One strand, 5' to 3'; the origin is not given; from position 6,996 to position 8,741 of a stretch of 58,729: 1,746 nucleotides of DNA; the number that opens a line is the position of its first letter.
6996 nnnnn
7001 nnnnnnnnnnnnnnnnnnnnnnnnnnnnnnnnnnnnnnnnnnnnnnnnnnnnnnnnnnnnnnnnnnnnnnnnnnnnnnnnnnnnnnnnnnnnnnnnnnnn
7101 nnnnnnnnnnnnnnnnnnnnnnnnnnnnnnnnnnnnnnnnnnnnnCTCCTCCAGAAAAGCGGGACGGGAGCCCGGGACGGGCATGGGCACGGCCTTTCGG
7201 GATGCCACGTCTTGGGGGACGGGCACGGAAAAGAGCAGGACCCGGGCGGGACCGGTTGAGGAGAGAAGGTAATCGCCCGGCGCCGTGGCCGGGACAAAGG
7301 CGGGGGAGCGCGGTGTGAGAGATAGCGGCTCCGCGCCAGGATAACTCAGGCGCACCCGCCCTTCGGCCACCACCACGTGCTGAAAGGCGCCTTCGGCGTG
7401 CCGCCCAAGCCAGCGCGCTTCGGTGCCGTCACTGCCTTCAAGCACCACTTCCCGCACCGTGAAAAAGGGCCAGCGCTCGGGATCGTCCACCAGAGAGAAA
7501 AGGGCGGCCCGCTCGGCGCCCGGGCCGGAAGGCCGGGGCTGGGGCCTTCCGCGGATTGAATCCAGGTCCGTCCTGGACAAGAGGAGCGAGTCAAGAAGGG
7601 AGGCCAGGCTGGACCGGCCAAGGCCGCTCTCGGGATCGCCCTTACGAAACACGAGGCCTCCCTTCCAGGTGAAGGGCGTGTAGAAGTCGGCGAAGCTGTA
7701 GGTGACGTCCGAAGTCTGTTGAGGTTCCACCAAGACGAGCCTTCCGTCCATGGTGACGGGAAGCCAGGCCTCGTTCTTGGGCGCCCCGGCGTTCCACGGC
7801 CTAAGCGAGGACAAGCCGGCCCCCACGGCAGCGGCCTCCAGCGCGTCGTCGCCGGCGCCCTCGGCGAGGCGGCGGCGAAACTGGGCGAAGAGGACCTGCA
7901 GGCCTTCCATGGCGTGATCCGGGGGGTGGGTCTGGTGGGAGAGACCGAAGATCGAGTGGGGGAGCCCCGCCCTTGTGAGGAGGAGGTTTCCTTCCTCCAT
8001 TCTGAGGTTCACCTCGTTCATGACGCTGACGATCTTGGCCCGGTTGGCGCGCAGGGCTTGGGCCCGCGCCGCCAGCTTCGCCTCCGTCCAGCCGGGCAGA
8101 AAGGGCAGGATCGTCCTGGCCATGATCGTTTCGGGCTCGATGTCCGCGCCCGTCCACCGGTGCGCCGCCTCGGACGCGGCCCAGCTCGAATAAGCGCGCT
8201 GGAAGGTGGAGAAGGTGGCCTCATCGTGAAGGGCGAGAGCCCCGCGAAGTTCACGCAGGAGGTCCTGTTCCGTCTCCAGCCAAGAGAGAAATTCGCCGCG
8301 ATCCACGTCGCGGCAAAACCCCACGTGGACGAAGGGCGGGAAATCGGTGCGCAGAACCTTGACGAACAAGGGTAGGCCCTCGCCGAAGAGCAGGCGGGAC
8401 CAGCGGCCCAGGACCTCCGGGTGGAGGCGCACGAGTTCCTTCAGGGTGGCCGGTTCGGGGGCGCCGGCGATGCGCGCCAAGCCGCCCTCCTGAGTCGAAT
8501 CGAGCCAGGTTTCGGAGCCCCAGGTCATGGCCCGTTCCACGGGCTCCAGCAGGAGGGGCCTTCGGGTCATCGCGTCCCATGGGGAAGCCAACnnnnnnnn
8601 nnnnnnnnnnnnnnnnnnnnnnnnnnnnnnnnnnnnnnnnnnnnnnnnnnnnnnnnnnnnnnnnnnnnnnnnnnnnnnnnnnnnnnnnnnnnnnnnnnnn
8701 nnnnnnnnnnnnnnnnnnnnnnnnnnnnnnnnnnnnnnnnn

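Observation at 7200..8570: Type I PMI-like cupin with its two metal-binding blocks apparently swapped in order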

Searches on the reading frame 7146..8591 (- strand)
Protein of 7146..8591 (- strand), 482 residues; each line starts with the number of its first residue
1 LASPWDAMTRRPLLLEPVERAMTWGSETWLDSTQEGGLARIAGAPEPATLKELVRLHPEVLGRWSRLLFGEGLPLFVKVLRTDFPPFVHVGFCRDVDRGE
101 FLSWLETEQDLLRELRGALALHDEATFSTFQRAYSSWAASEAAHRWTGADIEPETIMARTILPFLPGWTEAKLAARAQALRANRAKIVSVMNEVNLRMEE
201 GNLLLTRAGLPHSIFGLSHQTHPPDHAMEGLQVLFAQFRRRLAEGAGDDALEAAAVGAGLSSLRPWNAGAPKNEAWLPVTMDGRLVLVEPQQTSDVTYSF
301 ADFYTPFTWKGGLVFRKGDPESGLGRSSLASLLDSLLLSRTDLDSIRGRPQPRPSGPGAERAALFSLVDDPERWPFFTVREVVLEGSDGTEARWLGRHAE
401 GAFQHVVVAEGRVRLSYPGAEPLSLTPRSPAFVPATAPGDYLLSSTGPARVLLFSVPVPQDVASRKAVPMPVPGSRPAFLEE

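Call 6: search_protein_families(library=pfam, proteins=[window:7146-8591:-], max_evalue=10)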
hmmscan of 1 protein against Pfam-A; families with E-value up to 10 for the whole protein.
seq(482 aa): 2 families
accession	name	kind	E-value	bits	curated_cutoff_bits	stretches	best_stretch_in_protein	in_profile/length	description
PF07883.17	Cupin_2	-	0.024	14.8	27.2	1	398-453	16-68/70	Cupin domain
PF07683.19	CobW_C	-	0.027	14.7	22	1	94-148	10-66/94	Cobalamin synthesis protein cobW C-terminal domain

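Call 7: search_solved_structures(query=window:7146-8591:-, max_evalue=10, show_alignments=3)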
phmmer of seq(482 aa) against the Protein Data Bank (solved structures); distinct sequences matched with E-value up to 10: 0.

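Call 14: search_protein_representatives(protein=window:7146-8591:-)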
Query: 482 residues. Proteins with E-value up to 0.001 (for the whole library): 97; up to 1e-10: 86; up to 1e-30: 40. The best 97 are listed.
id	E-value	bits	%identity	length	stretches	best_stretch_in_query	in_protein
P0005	6.5e-143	493.4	53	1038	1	4-480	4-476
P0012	4.6e-128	444.4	51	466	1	5-460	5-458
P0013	4.3e-126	437.9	51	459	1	10-460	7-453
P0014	6.6e-113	394.5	49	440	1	22-460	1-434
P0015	3.7e-109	382.1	46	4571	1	9-460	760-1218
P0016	2.6e-107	376.0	50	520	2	173-463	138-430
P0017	1.3e-104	367.1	48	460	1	9-461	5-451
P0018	2.4e-104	366.2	46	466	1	13-461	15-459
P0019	2.3e-100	353.1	47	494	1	5-461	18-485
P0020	6.8e-99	348.2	47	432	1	11-457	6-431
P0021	1.6e-98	347.0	45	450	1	21-460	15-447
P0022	2.2e-94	333.4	44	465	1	13-474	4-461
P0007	5.9e-93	328.7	43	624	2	26-459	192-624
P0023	3.9e-88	312.8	52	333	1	132-459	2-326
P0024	2.6e-86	306.7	42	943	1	25-460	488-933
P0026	3.2e-85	303.1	41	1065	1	9-481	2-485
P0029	1.1e-76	274.9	40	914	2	5-459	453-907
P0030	8.0e-76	272.1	43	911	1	25-461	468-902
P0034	3.0e-53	197.7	36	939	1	9-470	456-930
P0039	3.0e-42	161.4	39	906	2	270-457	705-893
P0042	4.2e-40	154.3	38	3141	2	46-225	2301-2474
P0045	9.5e-36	140.0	36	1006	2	48-224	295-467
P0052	5.4e-27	111.1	35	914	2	26-223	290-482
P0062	4.9e-22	94.8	38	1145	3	26-229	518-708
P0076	1.7e-18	83.1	36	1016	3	271-462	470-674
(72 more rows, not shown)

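Call 15: find_homologous_proteins(query=window:7146-8591:-, max_evalue=0.001)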
Query window:7146-8591:- (482 aa): 115 proteins with E <= 0.001 among 8000 candidates.
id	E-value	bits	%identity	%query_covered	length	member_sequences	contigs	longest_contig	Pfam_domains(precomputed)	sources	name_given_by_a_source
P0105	1.9e-141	490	51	93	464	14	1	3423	-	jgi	jgi:hypothetical protein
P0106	4.8e-135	469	51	96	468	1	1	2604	-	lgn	-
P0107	8.6e-135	468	51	95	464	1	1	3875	-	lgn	-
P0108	4.9e-134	466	52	94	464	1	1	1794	-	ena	-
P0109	9.2e-133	462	51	95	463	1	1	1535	-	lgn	-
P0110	2.7e-130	454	49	95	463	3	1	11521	-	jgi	jgi:hypothetical protein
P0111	8.1e-129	449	49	95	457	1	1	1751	-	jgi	jgi:hypothetical protein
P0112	2.8e-128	447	48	97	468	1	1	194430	-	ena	-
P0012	1.4e-127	444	51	94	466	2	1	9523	-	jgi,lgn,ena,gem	-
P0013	1.4e-125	438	51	93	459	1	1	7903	-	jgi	jgi:hypothetical protein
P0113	1.9e-125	438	48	95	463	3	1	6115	-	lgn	-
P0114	1.7e-124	434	48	94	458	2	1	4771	-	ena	-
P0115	2.6e-122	427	48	94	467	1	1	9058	-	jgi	jgi:hypothetical protein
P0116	4.8e-122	426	48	93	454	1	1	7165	-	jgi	jgi:hypothetical protein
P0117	4.4e-119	416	47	93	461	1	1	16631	-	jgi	jgi:hypothetical protein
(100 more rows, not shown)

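Call 18: search_solved_structures(query=A1, max_evalue=10, show_alignments=4)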
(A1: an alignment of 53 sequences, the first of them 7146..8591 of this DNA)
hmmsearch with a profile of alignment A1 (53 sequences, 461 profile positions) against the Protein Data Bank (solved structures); distinct sequences matched with E-value up to 10: 3.
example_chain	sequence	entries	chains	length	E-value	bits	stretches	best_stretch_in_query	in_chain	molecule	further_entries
1qwr_A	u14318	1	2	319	1.8e-05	26.7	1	4-78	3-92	Mannose-6-phosphate isomerase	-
1zx5_A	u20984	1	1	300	0.098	14.4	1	18-86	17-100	mannosephosphate isomerase, putative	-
6egc_A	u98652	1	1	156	1.4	10.6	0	221-250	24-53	SC_2L4HC2_23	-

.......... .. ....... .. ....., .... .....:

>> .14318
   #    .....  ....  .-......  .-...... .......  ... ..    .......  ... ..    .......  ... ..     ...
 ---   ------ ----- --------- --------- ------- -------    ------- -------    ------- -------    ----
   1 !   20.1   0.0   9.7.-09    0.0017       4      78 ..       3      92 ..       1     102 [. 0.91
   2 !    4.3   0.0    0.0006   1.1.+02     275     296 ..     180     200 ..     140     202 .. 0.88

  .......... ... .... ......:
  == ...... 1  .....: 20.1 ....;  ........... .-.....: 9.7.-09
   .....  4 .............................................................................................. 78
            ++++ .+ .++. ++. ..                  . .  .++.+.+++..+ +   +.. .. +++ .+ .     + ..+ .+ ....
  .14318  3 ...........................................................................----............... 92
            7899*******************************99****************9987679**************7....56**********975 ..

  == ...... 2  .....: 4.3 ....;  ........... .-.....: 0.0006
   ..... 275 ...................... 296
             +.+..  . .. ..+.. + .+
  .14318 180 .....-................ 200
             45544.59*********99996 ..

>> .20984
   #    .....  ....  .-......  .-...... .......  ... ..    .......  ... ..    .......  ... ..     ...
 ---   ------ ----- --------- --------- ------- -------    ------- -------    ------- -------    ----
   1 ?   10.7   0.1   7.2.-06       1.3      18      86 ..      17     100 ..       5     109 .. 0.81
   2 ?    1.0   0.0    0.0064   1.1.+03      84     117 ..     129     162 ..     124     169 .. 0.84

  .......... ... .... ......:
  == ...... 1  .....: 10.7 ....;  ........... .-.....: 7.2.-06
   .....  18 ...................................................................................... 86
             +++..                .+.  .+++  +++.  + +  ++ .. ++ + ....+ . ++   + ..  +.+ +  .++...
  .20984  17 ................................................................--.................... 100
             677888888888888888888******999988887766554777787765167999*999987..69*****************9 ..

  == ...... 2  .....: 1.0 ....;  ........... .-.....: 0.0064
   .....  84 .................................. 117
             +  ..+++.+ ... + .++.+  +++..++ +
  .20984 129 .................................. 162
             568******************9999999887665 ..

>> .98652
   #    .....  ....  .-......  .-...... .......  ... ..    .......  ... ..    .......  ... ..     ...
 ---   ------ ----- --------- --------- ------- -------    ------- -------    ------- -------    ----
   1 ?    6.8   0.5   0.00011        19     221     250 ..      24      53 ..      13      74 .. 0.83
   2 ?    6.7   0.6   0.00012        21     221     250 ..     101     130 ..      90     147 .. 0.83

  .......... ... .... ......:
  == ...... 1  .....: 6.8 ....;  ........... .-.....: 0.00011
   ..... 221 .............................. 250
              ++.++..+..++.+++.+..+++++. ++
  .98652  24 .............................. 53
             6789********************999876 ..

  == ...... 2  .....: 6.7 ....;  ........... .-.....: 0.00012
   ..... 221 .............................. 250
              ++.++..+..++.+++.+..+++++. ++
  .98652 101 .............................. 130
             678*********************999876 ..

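Call 21: search_protein_families(library=pfam, alignment_id=A1, max_evalue=1)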
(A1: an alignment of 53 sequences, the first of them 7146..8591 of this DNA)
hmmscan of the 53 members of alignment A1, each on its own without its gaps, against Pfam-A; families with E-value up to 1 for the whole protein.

A. member 1, window:7146-8591:- (482 aa): 2 families
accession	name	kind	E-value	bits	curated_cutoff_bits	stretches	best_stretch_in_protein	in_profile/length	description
PF07883.17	Cupin_2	-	0.024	14.8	27.2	0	398-453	16-68/70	Cupin domain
PF07683.19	CobW_C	-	0.027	14.7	22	1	94-148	10-66/94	Cobalamin synthesis protein cobW C-terminal domain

B. families by the number of members that match (of 53 scanned): 19 families
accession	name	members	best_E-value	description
PF07883.17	Cupin_2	7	0.00088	Cupin domain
PF21621.3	MPI_cupin_dom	5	3.9e-05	Mannose-6-phosphate isomerase, cupin domain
PF07683.19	CobW_C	4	0.027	Cobalamin synthesis protein cobW C-terminal domain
PF12867.12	DinB_2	3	0.0063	DinB superfamily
PF20511.4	PMI_typeI_cat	2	0.00039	Phosphomannose isomerase type I, catalytic domain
PF12096.13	DUF3572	1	0.042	Protein of unknown function (DUF3572)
PF00239.26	Resolvase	1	0.067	Resolvase, N terminal domain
PF13997.11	YqjK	1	0.069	YqjK-like protein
PF24351.1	DUF7511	1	0.072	Domain of unknown function (DUF7511)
PF12900.13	Pyridox_ox_2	1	0.073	Pyridoxamine 5'-phosphate oxidase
PF19101.5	DUF5788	1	0.083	Family of unknown function (DUF5788)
PF05130.17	FlgN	1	0.1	FlgN protein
PF02311.25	AraC_binding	1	0.11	AraC-like ligand binding domain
PF11279.13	DUF3080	1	0.15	Protein of unknown function (DUF3080)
PF25135.1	DUF7822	1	0.17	Domain of unknown function (DUF7822)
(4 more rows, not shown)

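Call 25: predict_structure(alignment_id=A1)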
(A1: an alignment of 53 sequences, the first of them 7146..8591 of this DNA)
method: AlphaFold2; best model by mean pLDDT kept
length: 482 residues; sequences in the alignment: 53
mean_pLDDT: 93.4   pTM: 0.91
mean pLDDT of the five models: 93.4, 93.2, 93.0, 92.5, 91.9
residues with pLDDT >= 90: 429; 70-90: 29; 50-70: 15; < 50: 9
segments of 3 or more residues with pLDDT < 50: 475-482
pLDDT, mean of each block of 10 residues (from residue 1): 91 97 93 95 91 97 97 97 93 98 98 98 97 93 82 80 96 94 96 97 97 90 95 97 96 96 92 96 96 95 95 97 98 96 97 95 97 97 97 96 98 97 97 96 98 97 64 47 37
secondary structure, 60 per line:
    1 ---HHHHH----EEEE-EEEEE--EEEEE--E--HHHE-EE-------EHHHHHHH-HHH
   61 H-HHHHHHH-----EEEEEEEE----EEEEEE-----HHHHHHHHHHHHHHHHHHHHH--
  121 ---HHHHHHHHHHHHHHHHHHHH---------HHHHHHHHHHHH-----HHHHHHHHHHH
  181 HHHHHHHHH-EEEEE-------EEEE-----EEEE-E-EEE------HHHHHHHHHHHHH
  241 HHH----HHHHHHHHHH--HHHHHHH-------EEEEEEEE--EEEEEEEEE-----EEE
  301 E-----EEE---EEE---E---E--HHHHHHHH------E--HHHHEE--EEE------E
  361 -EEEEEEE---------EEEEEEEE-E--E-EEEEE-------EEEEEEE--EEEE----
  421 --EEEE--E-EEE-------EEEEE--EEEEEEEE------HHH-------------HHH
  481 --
elements in order: H4-8 E13-16 E18-22 E25-29 H50-56 H58-61 H63-69 E75-82 E87-92 H98-118 H124-143 H153-164 H170-189 E191-195 E203-206 E212-215 E219-221 H228-243 H248-257 H260-266 E274-281 E284-292 E298-301 E307-309 E313-315 H326-333 H343-346 E351-353 E362-368 E378-385 E392-396 E404-410 E413-416 E423-426 E431-433 E441-445 E448-455

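Call 27: fold_search(model_id=the predicted structure, library=pdb)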
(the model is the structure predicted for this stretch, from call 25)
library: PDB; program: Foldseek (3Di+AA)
matches with E <= 10: 1020; with E <= 0.001: 155
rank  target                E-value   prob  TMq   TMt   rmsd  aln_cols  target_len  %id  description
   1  2wfp                  1.4e-11  1.00  0.35  0.43  18.9       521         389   12  Crystal structure of mannose 6-phosphate isomerase (apo form) from Salmonella typhimurium (released 2009-07-14)
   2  5zv0                  1.7e-11  1.00  0.44  0.54  10.9       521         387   12  Crystal structure of E264A mutant of phosphomannose isomerase from Salmonella typhimurium (released 2019-05-01)
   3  1qwr_A                2.1e-11  1.00  0.38  0.56  12.4       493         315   13  Crystal Structure Analysis of the Mannose 6-Phosphate Isomerase from Bacillus subtilis (released 2004-03-02)
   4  1pmi                  2.1e-11  1.00  0.40  0.44  21.2       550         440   12  Candida Albicans Phosphomannose Isomerase (released 1997-03-01)
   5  5zuw                  4.9e-11  1.00  0.44  0.53  11.2       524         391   12  Crystal structure of H99Q mutant of phosphomannose isomerase from Salmonella typhimurium (released 2019-05-01)
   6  3h1w                  5.2e-11  1.00  0.35  0.43  18.9       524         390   12  Crystal structure of mannose 6-phosphate isomerase bound with zinc and yttrium (released 2009-05-19)
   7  5zvu                  5.8e-11  1.00  0.43  0.53  10.7       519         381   12  Crystal structure of K132A mutant of phosphomannose isomerase from Salmonella typhimurium (released 2019-05-01)
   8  3h1m                  6.5e-11  1.00  0.36  0.44  19.0       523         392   12  Crystal structure of mannose 6-phosphate isomerase (holo; zinc bound) (released 2009-05-19)
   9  5zvx                  6.8e-11  1.00  0.45  0.54  11.0       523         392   13  Crystal structure of K86A mutant of phosphomannose isomerase from Salmonella typhimurium (released 2019-05-01)
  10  3h1y                  6.8e-11  1.00  0.36  0.43  18.8       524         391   12  Crystal structure of mannose 6-phosphate isomerase from Salmonella typhimurium bound to substrate (f6p)and metal atom (z (released 2009-05-19)
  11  1qwr_B                9.5e-11  1.00  0.38  0.55  12.9       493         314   13  Crystal Structure Analysis of the Mannose 6-Phosphate Isomerase from Bacillus subtilis (released 2004-03-02)
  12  5zt4                  1.0e-10  1.00  0.44  0.53  11.4       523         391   12  Crystal structure of H99A mutant of phosphomannose isomerase from Salmonella typhimurium (released 2019-05-01)
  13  5zt5                  1.6e-10  1.00  0.39  0.47  18.8       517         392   14  Crystal structure of E134A mutant of phosphomannose isomerase from Salmonella typhimurium (released 2019-05-01)
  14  5zuy                  1.6e-10  1.00  0.36  0.43  18.7       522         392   12  Crystal structure of E134H mutant of phosphomannose isomerase from Salmonella typhimurium (released 2019-05-01)
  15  5zt6                  1.7e-10  1.00  0.34  0.42  18.9       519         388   12  Crystal structure of H255A mutant of phosphomannose isomerase from Salmonella typhimurium (released 2019-05-01)
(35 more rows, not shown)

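Call 45: search_protein_families(library=pfam, proteins=[P0015, P0042, P0045], max_evalue=0.00001)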
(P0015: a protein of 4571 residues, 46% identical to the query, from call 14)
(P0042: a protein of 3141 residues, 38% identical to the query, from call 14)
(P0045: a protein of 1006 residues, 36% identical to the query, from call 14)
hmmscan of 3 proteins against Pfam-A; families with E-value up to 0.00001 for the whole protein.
P0015 (4571 aa): 2 families
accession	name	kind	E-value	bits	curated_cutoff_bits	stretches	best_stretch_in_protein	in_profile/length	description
PF00072.30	Response_reg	-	2.2e-15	57.2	30.2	1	1538-1635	1-94/111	Response regulator receiver domain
PF01933.23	CofD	-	5e-14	52.6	30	1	3405-3601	82-242/290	2-phospho-L-lactate transferase CofD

P0042 (3141 aa): 2 families
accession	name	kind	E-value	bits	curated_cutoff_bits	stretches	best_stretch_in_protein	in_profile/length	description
PF02878.22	PGM_PMM_I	-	3.1e-12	46.8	22.5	1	1494-1632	3-132/138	Phosphoglucomutase/phosphomannomutase, alpha/beta/alpha domain I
PF02880.22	PGM_PMM_III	-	8.7e-07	29.5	20.7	1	1789-1896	2-99/115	Phosphoglucomutase/phosphomannomutase, alpha/beta/alpha domain III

P0045 (1006 aa): 0 families

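Call 54: find_related_loci(query=A1, collection=genome_contigs, flank=4000)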
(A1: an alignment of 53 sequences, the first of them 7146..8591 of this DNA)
Query A1 (482 aa) in genome_contigs; peptide patterns used: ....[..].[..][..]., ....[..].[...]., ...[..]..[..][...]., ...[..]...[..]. (x = any residue, [..] = any of these).
78 stretches matched a pattern; 39 encode a relative of the query (tblastn E <= 1e-3); 39 distinct loci.
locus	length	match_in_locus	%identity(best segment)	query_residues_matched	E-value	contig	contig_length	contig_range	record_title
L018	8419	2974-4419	82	1-482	0e+0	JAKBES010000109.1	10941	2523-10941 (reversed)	MAG: Acidobacteria bacterium isolate BP8.bin17 NODE_9648_length_10941_cov_2.054374, whole genome shotgun sequence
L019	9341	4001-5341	51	12-460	7e-144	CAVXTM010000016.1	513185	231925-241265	MAG: uncultured Gammaproteobacteria bacterium isolate MFD06229.bin.1.238 genome assembly, contig: contig_6903, whole gen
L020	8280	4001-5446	83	1-482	0e+0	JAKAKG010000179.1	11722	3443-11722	MAG: Acidobacteria bacterium isolate WY4.bin4 NODE_6895_length_11722_cov_4.829582, whole genome shotgun sequence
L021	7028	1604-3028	51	8-482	2e-138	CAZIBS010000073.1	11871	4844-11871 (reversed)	MAG TPA_asm: uncultured Thermoanaerobaculia bacterium isolate SRP128015_co2_300 genome assembly, contig: NODE_3741_lengt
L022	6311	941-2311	48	1-460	4e-129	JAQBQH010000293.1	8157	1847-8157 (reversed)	MAG: Myxococcales bacterium isolate RYN_368 scaffold_2515739, whole genome shotgun sequence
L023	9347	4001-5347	48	8-460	1e-123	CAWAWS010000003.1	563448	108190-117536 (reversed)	MAG: uncultured delta proteobacterium isolate MFD04540.bin.2.104 genome assembly, contig: contig_11355, whole genome sho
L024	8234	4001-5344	47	10-460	3e-117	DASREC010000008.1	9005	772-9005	MAG TPA_asm: Polyangia bacterium isolate SMAG_U9996 k141_1482881, whole genome shotgun sequence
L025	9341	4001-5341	46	11-465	3e-113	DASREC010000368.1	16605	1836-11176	MAG TPA_asm: Polyangia bacterium isolate SMAG_U9996 k141_576500, whole genome shotgun sequence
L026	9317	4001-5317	46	6-457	7e-110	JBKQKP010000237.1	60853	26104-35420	MAG: Polyangiaceae bacterium isolate CRr1A1B1C__bin_81 CRr1A1B1C_000000252391, whole genome shotgun sequence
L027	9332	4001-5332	46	1-460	2e-108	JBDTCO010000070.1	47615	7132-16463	MAG: Polyangia bacterium isolate cluster2_bin.158 k127_1786897, whole genome shotgun sequence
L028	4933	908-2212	46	9-459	5e-107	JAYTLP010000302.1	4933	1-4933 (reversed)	MAG: Myxococcales bacterium isolate GFS_3369 GFS_3369_301, whole genome shotgun sequence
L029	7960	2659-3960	46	11-457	6e-104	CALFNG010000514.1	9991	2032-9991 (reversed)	MAG TPA_asm: uncultured Myxococcales bacterium isolate ERR1035438_bin.42_CONCOCT_v1.1_MAG genome assembly, contig: ERZ17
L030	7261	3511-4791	44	11-458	1e-97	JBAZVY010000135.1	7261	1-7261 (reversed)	MAG: Elusimicrobiota bacterium isolate SO_2017_GW1_264 NODE_38591_length_7261_cov_0.801234_OW334_2017, whole genome shot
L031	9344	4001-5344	45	13-460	1e-95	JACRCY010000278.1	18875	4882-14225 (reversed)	MAG: Deltaproteobacteria bacterium isolate NC_groundwater_1658_Pr3_B-0.1um_72_13 SR-2_scaffold_141_1663848, whole genome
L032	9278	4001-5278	42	12-460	3e-90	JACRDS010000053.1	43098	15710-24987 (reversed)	MAG: Elusimicrobia bacterium isolate NC_groundwater_1678_Pr3_B-0.1um_69_20 SR-2_scaffold_141_998916, whole genome shotgu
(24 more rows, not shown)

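Call 58: find_related_loci(query=A1, collection=metagenome_contigs, flank=1500)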
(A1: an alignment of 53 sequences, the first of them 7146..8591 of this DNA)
Query A1 (482 aa) in metagenome_contigs; peptide patterns used: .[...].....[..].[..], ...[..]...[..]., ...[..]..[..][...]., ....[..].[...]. (x = any residue, [..] = any of these).
205 stretches matched a pattern; 41 encode a relative of the query (tblastn E <= 1e-3); 41 distinct loci.
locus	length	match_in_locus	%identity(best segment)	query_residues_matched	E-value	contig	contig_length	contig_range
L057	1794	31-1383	52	6-459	8e-144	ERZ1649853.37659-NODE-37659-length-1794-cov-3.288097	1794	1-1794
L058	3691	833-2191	51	5-459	4e-131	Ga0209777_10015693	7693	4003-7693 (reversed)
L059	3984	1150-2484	49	12-459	6e-129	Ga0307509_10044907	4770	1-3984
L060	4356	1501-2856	49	8-460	5e-120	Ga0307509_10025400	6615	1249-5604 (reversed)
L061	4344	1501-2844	47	10-460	1e-117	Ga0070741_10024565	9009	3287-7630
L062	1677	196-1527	48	11-457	4e-125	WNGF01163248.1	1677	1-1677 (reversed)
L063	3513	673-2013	46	11-465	9e-114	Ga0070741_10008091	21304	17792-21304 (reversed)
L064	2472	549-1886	44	11-474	8e-113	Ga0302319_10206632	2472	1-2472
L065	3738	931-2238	46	9-457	4e-107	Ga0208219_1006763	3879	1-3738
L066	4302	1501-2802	46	11-457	3e-104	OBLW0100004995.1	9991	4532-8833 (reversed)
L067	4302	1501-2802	46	11-457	3e-104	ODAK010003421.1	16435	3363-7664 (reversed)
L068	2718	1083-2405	45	7-457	7e-108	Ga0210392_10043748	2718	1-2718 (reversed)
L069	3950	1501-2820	44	8-460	4e-104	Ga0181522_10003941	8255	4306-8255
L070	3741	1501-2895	45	6-459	5e-103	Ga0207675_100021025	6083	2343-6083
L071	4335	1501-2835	44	11-467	2e-102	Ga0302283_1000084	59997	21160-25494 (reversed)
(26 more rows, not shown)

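Call 72: search_protein_families(library=pfam, proteins=[P0024, P0029, P0030, P0034, P0039, P0026, P0052, P0062, P0076], max_evalue=0.000001)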
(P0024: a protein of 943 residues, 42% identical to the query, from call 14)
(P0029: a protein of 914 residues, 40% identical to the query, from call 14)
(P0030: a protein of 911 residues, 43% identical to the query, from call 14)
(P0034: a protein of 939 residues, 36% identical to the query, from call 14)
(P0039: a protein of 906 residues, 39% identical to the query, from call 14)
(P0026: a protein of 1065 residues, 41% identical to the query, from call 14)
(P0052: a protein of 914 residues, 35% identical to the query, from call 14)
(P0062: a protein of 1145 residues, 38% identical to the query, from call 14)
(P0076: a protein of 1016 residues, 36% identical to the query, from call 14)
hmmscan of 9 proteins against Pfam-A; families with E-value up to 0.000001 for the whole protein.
P0024 (943 aa): 1 family
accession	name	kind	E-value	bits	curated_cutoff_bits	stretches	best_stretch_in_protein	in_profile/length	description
PF00483.29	NTP_transferase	-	6.1e-20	72.3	21.2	1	17-323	3-243/245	Nucleotidyl transferase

P0029 (914 aa): 1 family
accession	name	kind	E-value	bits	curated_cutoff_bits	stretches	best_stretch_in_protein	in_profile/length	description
PF00483.29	NTP_transferase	-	5.5e-20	72.4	21.2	1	1-303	5-238/245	Nucleotidyl transferase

P0030 (911 aa): 1 family
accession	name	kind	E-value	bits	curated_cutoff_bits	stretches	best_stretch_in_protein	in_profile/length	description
PF00483.29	NTP_transferase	-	1.3e-22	81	21.2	1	9-310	3-239/245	Nucleotidyl transferase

P0034 (939 aa): 1 family
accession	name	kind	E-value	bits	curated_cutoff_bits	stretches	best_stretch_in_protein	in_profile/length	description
PF00483.29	NTP_transferase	-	5.5e-23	82.3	21.2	1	14-316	3-243/245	Nucleotidyl transferase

P0039 (906 aa): 1 family
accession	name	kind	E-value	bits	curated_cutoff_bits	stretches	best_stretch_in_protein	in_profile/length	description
PF00483.29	NTP_transferase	-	6.9e-21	75.4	21.2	1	26-331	3-238/245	Nucleotidyl transferase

P0026 (1065 aa): 3 families
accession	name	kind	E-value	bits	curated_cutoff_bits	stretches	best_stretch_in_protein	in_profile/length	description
PF02878.22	PGM_PMM_I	-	5.7e-18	65.4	22.5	1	492-621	3-133/138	Phosphoglucomutase/phosphomannomutase, alpha/beta/alpha domain I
PF02880.22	PGM_PMM_III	-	1.4e-12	48.2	20.7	1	785-906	1-113/115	Phosphoglucomutase/phosphomannomutase, alpha/beta/alpha domain III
PF02879.22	PGM_PMM_II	-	7e-07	30.2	29.3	0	668-766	2-99/103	Phosphoglucomutase/phosphomannomutase, alpha/beta/alpha domain II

P0052 (914 aa): 0 families

P0062 (1145 aa): 0 families

P0076 (1016 aa): 0 families

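Call 73: search_protein_families(library=ncbifam, alignment_id=A1, max_evalue=0.01)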
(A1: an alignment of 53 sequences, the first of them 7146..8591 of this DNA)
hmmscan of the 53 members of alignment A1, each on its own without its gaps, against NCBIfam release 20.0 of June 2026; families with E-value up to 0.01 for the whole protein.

A. member 1, window:7146-8591:- (482 aa): 0 families

B. families by the number of members that match (of 53 scanned): 2 families
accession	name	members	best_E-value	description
TIGR00218.1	manA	5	7e-05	mannose-6-phosphate isomerase, class I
NF040854.1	Hol_resolv_Hjc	1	0.0056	Holliday junction resolvase Hjc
